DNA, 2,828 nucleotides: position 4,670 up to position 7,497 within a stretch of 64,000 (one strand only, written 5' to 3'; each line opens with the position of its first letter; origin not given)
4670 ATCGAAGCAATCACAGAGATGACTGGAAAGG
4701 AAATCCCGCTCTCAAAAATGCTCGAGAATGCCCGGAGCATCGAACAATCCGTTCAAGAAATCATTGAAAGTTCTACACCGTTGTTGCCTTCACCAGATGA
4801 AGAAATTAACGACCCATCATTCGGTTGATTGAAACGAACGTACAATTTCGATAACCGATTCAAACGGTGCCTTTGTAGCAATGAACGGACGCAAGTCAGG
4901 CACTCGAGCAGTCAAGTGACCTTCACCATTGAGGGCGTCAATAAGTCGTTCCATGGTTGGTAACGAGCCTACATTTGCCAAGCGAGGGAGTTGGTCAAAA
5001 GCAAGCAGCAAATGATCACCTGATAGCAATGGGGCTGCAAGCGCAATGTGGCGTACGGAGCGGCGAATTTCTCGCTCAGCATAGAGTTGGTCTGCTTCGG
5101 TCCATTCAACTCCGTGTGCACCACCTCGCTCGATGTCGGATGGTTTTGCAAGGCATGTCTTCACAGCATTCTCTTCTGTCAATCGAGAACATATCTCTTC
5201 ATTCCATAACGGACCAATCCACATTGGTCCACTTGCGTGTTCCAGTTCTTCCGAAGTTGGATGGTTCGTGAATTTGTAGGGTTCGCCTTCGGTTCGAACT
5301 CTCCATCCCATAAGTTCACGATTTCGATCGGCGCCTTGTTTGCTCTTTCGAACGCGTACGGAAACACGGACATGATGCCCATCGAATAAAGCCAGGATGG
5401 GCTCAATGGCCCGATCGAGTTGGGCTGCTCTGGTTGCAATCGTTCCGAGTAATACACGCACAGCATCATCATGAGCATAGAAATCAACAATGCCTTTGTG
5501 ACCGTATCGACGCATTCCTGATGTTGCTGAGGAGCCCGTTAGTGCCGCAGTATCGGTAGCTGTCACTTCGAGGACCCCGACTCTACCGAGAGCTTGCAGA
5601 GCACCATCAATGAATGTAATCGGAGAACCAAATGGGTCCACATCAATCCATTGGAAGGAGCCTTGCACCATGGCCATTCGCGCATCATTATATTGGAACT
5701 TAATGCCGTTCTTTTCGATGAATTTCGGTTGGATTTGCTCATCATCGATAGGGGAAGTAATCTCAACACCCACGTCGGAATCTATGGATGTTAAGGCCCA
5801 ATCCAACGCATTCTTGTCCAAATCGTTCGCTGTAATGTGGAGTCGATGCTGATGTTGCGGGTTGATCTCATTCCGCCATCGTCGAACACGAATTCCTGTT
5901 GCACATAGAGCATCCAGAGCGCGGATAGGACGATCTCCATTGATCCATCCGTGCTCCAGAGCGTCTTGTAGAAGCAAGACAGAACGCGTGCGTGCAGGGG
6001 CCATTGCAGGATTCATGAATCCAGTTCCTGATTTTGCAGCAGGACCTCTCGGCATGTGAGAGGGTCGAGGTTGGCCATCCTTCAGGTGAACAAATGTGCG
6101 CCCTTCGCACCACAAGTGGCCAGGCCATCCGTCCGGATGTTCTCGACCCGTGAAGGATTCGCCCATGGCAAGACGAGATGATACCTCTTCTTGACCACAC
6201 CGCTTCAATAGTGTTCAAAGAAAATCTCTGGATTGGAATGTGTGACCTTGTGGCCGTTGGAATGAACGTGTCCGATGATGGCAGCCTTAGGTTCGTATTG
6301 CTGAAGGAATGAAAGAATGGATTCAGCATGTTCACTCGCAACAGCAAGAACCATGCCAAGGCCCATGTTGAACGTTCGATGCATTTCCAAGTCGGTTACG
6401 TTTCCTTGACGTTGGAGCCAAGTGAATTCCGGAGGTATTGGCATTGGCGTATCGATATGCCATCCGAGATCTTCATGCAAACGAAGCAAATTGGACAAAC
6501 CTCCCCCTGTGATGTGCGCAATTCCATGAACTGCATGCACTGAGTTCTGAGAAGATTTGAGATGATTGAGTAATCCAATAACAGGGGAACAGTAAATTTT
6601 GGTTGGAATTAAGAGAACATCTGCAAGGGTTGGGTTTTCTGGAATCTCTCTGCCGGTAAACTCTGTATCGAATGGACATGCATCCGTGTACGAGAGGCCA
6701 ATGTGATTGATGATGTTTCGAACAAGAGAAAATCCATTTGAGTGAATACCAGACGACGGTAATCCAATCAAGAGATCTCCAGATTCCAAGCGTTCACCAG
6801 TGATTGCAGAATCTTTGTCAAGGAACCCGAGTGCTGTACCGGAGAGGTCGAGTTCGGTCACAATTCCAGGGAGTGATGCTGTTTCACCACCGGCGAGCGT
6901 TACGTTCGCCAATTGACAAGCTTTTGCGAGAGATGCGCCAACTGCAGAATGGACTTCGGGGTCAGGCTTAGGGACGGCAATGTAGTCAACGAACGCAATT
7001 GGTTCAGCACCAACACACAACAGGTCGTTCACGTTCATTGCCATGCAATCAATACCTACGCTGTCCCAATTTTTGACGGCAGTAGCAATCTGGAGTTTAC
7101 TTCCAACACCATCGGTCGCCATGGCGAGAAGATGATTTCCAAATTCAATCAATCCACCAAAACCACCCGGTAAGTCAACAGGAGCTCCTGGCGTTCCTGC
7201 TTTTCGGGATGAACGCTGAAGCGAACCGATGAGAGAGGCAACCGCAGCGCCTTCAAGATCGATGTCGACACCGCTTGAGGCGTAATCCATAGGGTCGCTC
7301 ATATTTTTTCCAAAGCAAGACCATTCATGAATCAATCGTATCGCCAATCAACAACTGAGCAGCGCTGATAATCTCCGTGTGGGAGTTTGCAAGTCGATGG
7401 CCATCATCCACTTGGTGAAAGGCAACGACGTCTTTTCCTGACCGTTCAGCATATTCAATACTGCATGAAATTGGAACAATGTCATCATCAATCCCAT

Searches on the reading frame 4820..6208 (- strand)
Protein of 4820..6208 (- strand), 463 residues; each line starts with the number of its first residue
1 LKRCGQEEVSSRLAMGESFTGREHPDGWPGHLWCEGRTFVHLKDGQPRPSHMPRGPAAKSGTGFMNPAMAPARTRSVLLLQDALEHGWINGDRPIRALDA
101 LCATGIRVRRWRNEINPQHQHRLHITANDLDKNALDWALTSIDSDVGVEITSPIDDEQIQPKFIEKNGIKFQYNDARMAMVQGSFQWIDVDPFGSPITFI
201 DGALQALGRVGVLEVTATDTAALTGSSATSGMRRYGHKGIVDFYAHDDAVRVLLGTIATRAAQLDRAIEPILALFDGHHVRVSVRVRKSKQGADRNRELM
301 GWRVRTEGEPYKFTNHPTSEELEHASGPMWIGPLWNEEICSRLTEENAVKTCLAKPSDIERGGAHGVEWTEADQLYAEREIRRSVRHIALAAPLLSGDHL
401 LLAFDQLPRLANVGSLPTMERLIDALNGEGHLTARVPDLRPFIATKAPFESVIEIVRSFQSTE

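Call 12: search_protein_families(library=pfam, proteins=[window:4820-6208:-], max_evalue=0.001)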
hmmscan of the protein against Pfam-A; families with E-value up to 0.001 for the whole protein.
window:4820-6208:- (463 aa): 1 family
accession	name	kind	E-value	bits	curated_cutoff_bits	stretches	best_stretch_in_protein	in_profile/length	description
PF02005.22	TRM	-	7.7e-51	173.9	27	1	61-348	18-293/376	N2,N2-dimethylguanosine tRNA methyltransferase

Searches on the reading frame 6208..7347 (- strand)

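Call 12: search_protein_families(library=pfam, proteins=[window:6208-7347:-], max_evalue=0.001)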
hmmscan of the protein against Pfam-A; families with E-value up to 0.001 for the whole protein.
window:6208-7347:- (380 aa): 2 families
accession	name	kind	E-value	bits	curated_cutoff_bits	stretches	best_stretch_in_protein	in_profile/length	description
PF02769.27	AIRS_C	-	1.4e-25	90.7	23.1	1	189-366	2-150/156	AIR synthase related protein, C-terminal domain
PF00586.29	AIRS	-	1.9e-24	86.6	24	1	67-175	7-111/112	AIR synthase related protein, N-terminal domain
